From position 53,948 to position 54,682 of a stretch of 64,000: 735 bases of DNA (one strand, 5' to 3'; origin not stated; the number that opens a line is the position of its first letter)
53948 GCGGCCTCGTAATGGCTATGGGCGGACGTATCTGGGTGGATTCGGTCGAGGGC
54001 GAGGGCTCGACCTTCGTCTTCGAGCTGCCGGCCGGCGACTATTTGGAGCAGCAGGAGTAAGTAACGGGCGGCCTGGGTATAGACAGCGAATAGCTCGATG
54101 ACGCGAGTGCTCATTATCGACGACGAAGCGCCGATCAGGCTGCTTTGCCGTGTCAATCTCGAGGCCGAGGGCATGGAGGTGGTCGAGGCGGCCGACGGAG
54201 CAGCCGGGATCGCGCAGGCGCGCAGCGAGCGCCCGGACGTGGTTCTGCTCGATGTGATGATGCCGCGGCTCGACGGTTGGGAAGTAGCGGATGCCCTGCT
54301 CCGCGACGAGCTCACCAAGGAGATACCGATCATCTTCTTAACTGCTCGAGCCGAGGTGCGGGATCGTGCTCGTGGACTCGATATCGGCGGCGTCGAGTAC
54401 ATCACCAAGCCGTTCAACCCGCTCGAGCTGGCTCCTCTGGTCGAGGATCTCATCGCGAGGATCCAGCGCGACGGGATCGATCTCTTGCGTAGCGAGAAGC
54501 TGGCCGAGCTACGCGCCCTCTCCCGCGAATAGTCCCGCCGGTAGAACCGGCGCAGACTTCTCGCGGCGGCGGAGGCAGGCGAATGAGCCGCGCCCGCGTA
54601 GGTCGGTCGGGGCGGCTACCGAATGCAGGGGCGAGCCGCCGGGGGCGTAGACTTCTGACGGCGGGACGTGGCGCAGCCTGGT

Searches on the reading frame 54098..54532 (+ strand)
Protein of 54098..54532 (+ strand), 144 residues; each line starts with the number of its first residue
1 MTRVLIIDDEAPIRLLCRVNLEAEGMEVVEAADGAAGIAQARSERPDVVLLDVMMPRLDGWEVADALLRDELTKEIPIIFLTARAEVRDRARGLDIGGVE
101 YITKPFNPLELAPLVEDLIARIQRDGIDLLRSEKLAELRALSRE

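Call 57: find_encoding_contigs(protein=window:54098-54532:+, flank=1000, max_places=3)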
Protein window:54098-54532:+ (144 aa): 2 contigs read that carry it; 1 place shown.
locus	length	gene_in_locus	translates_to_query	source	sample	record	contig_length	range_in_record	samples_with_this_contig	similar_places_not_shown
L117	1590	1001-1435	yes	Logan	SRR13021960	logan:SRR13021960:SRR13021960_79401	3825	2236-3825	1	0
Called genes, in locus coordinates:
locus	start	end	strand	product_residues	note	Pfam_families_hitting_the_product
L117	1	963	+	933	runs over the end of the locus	PF01590:GAF, PF13185:GAF_2, PF01590:GAF, PF13185:GAF_2, PF01590:GAF, PF13185:GAF_2, PF00989:PAS, PF00512:HisKA, +4 more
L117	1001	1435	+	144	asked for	PF00072:Response_reg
